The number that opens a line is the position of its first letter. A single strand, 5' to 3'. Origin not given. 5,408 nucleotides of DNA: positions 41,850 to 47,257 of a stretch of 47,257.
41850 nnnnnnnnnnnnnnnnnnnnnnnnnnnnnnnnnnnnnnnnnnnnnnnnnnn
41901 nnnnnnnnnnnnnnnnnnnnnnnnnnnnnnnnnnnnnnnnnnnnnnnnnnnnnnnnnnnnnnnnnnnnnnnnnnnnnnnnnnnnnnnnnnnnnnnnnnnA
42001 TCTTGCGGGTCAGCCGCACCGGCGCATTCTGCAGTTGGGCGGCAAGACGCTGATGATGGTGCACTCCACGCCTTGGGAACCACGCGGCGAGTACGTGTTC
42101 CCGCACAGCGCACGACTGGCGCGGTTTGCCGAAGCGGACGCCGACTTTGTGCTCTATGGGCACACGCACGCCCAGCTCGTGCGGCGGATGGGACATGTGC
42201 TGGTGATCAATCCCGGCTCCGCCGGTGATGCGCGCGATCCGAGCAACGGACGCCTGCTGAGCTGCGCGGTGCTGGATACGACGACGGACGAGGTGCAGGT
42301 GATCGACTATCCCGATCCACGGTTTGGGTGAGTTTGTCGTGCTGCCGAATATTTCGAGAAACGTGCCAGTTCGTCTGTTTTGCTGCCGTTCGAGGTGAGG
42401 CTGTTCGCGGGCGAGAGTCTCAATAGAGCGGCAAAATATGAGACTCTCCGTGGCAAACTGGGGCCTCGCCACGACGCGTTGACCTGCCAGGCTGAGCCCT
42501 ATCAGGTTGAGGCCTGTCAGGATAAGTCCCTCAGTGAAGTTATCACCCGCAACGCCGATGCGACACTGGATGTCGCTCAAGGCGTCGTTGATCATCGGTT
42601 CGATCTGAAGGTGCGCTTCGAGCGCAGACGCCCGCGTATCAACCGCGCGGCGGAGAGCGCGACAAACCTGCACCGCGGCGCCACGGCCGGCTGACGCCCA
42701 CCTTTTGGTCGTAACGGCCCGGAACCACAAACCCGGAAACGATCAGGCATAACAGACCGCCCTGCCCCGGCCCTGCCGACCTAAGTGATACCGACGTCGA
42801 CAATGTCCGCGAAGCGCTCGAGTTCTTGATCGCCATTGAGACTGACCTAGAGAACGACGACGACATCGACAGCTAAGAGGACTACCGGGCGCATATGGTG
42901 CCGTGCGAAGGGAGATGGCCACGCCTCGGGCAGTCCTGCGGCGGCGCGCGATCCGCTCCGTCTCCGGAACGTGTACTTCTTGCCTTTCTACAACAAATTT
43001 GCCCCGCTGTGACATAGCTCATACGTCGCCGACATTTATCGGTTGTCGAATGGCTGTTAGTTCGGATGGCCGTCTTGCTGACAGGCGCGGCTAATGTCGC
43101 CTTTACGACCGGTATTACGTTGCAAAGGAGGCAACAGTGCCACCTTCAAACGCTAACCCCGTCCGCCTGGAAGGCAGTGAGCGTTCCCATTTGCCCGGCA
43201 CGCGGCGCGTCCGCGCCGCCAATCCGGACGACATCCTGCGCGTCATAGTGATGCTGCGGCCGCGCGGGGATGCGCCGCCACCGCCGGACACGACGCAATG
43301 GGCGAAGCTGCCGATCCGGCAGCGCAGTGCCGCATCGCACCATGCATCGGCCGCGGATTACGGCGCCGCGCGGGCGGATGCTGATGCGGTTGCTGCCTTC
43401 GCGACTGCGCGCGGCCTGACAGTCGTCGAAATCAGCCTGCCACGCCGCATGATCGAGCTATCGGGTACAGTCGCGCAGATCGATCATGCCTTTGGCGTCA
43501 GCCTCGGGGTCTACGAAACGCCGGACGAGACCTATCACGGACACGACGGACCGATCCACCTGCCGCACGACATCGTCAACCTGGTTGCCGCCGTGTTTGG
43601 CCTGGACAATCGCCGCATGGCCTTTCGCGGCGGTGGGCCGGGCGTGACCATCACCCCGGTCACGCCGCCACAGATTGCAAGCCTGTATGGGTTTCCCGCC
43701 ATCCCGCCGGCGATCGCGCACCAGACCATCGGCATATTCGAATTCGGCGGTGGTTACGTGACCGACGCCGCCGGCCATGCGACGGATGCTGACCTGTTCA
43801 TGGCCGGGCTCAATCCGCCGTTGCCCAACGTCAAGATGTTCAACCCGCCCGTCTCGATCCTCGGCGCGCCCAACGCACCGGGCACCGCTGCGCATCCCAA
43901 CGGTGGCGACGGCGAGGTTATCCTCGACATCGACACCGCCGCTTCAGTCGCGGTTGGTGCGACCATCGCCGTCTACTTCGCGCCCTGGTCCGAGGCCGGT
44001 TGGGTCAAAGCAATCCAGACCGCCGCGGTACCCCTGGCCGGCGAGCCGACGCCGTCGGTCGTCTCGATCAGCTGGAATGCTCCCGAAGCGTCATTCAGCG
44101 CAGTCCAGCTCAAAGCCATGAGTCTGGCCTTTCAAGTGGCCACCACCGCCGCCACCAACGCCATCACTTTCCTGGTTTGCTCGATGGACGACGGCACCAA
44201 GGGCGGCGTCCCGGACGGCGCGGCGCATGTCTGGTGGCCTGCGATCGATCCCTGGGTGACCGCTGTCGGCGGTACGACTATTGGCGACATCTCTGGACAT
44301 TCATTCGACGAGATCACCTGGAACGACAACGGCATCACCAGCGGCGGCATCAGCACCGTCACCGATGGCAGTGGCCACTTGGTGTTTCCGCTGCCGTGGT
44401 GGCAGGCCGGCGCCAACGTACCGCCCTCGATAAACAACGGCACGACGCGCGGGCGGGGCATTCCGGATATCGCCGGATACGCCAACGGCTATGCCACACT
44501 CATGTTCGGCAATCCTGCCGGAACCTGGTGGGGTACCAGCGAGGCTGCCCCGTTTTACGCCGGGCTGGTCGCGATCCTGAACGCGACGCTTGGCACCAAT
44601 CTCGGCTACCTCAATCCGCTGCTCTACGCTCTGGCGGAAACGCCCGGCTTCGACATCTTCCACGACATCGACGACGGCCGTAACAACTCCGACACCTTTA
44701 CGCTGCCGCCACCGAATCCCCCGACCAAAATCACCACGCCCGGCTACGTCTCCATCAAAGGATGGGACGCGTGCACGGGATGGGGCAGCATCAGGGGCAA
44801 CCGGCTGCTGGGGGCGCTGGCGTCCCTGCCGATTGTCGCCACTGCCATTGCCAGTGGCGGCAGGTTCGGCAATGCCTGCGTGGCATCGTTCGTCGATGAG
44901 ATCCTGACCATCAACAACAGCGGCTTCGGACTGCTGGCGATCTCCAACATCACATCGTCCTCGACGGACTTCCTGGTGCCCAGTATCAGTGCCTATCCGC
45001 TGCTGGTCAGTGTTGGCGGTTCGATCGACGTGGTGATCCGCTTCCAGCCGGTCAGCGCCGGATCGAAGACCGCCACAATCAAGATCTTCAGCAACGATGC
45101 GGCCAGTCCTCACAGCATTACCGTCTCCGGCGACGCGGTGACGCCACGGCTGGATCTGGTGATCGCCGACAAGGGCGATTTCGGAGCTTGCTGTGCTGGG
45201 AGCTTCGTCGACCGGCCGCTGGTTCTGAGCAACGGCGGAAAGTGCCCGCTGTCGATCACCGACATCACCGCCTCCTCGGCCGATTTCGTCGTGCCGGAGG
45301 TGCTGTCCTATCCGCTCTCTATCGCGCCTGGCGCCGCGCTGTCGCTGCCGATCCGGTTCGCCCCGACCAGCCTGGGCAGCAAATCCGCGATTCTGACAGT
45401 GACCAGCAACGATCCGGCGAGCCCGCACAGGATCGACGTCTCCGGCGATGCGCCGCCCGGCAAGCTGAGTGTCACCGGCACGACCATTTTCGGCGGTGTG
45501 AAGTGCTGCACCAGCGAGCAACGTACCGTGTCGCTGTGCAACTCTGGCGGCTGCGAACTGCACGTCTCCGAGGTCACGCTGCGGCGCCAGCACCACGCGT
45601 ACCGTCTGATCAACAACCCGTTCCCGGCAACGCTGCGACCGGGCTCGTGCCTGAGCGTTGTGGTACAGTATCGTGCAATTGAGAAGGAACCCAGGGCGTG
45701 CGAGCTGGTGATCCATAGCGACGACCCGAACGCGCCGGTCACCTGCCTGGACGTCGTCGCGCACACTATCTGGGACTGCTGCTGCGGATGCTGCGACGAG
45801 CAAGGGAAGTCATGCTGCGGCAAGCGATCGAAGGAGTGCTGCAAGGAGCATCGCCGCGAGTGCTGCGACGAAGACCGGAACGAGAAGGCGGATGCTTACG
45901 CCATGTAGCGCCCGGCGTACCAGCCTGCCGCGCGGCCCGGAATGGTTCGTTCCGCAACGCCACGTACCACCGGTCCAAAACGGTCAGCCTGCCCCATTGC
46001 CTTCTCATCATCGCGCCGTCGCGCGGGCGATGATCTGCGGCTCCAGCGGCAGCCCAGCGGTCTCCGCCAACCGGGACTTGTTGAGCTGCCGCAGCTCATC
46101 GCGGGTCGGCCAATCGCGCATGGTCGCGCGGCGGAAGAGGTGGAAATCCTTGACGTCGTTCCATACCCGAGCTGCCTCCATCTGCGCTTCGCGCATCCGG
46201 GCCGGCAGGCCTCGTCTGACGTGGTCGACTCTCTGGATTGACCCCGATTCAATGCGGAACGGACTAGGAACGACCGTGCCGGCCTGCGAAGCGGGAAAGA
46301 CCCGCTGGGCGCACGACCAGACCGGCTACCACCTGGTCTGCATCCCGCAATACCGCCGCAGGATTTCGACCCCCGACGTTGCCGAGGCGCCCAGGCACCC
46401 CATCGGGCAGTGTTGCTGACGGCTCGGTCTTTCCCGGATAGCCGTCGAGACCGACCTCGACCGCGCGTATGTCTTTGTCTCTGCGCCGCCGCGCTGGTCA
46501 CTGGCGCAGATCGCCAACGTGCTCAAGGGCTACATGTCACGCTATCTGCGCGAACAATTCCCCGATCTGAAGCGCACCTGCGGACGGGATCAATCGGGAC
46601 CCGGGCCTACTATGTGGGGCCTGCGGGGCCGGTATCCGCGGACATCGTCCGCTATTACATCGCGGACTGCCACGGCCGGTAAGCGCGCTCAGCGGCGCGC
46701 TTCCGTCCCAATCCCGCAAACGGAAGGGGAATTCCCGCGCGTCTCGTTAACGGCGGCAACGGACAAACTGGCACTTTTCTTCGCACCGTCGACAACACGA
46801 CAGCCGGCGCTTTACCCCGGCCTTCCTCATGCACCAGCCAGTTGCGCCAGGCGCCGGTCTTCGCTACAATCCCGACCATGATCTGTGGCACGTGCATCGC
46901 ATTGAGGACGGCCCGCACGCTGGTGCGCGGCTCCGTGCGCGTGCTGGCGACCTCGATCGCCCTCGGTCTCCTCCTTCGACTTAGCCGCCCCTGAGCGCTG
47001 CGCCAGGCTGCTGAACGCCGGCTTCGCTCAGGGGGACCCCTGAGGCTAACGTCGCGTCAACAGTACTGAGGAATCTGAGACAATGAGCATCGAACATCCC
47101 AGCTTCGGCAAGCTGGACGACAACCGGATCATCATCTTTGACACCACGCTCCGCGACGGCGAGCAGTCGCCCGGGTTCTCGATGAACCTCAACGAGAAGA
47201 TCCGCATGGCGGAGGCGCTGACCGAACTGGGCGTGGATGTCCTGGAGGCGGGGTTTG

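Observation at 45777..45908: Strictly periodic CC-x6 cysteine tail at the C-terminus of the S53 protein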

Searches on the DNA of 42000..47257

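Call 43: search_rna_families(source=window, start=42000, end=47257, threshold=evalue, max_evalue=1)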
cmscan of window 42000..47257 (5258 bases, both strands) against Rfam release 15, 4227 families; matches with E-value up to 1: 0.
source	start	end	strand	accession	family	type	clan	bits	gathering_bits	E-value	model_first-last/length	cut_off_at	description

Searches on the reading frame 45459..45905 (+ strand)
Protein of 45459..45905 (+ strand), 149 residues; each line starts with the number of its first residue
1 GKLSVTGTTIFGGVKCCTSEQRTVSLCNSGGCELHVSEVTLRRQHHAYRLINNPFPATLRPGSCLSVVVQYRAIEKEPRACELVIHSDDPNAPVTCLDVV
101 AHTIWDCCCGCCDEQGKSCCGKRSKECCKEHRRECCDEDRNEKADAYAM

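Call 54: find_homologous_proteins(query=A4, max_evalue=0.00001)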
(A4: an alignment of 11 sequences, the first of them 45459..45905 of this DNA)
Query A4 (11 sequences) (149 aa, profile of the alignment): 345 proteins with E <= 0.00001 among 814 candidates; the best 120 are listed.
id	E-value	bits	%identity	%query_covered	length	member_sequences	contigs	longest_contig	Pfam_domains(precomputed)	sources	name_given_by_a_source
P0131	1.0e-81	290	57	87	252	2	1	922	PF22073.3,PF15780.12,PF22544.3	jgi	-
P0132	9.1e-77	274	53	91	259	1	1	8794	PF22073.3,PF15780.12,PF07610.18,PF22544.3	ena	-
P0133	2.1e-76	272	54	90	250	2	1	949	PF22073.3,PF15780.12,PF07610.18,PF22544.3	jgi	jgi:hypothetical protein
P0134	9.0e-75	267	57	89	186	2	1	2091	-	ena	-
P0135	1.2e-74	267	54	93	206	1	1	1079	PF22544.3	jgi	jgi:hypothetical protein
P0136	7.1e-74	264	59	87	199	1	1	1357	PF22073.3,PF15780.12,PF22544.3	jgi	jgi:hypothetical protein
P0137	1.3e-73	263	53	71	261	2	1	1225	PF22073.3,PF15780.12,PF22544.3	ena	-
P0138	2.9e-73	262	58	86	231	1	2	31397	PF22073.3,PF15780.12,PF22544.3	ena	-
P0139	3.9e-73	262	49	97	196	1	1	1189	PF22073.3,PF15780.12,PF22544.3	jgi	jgi:hypothetical protein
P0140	1.8e-72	260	52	95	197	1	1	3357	PF22073.3,PF15780.12,PF22544.3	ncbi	ncbi:MAG: hypothetical protein WA510_33130, partial [Acidobacteriaceae bacterium]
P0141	1.8e-71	256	54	88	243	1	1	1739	PF22544.3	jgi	jgi:hypothetical protein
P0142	4.1e-71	255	56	87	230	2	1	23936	PF22073.3,PF15780.12,PF22544.3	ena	-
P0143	8.4e-71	254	52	77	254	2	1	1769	PF22073.3,PF15780.12,PF22544.3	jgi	jgi:hypothetical protein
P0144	9.8e-71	254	52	91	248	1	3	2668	PF22073.3,PF22544.3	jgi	jgi:hypothetical protein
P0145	9.2e-69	248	55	93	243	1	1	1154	PF22073.3,PF15780.12,PF07610.18,PF22067.3,PF22544.3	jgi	jgi:hypothetical protein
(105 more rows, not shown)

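Call 75: predict_structure(alignment_id=A5)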
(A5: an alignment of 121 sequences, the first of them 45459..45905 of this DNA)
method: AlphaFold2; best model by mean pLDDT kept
length: 149 residues; sequences in the alignment: 121
mean_pLDDT: 83.4   pTM: 0.74
mean pLDDT of the five models: 83.4, 83.2, 83.0, 82.2, 82.1
residues with pLDDT >= 90: 91; 70-90: 15; 50-70: 36; < 50: 7
segments of 3 or more residues with pLDDT < 50: 144-149
pLDDT, mean of each block of 10 residues (from residue 1): 96 91 98 98 90 96 97 90 97 97 80 59 55 56 48
secondary structure, 60 per line:
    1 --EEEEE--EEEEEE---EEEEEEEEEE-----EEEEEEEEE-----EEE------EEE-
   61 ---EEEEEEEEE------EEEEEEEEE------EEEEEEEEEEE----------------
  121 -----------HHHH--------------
elements in order: E3-7 E10-15 E19-28 E34-42 E48-50 E57-59 E64-72 E79-87 E94-104 H132-135

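Call 82: find_related_loci(query=A4, collection=viral_contigs, flank=8000)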
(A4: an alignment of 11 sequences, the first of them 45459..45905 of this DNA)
Query A4 (149 aa) in viral_contigs; peptide patterns used: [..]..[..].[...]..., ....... (x = any residue, [..] = any of these).
52 stretches matched a pattern, but none encodes a relative of the query by tblastn (E <= 1e-3).

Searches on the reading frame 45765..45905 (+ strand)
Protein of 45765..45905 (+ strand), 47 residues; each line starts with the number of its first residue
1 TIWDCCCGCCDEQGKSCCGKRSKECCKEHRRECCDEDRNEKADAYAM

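Call 31: search_protein_representatives(alignment_id=A1)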
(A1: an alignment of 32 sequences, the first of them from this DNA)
Query: 32 sequences, 48 profile positions. Proteins with E-value up to 0.001 (for the whole library): 10; up to 1e-10: 0; up to 1e-30: 0. The best 10 are listed.
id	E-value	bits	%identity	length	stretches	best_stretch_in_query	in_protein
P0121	9.8e-09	51.6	-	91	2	9-46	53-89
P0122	1.1e-06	45.0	-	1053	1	1-45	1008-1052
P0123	1.9e-06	44.3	-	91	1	1-45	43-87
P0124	2.4e-06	43.9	-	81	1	1-47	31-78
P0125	6.1e-05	39.4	-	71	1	9-47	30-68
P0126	8.4e-05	39.0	-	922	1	1-43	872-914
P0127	9.2e-05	38.8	-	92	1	1-44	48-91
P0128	5.5e-04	36.3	-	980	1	1-46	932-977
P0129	5.7e-04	36.3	-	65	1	1-45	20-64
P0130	6.4e-04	36.2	-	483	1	1-45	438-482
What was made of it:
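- On HMA4-type di-Cys metal-binding tail: The tail profile finds only its own family (call 31).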

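Call 65: search_protein_families(library=pfam, proteins=[window:45765-45905:+], max_evalue=10)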
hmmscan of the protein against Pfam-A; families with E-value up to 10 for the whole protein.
seq(47 aa): 0 families

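Call 66: search_solved_structures(query=A1, max_evalue=10)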
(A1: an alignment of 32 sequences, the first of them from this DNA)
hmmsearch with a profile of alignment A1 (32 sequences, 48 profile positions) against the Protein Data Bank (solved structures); distinct sequences matched with E-value up to 10: 0.
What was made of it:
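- On Metallothionein: The tail profile matches no PDB chain at E<=10 (call 66).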
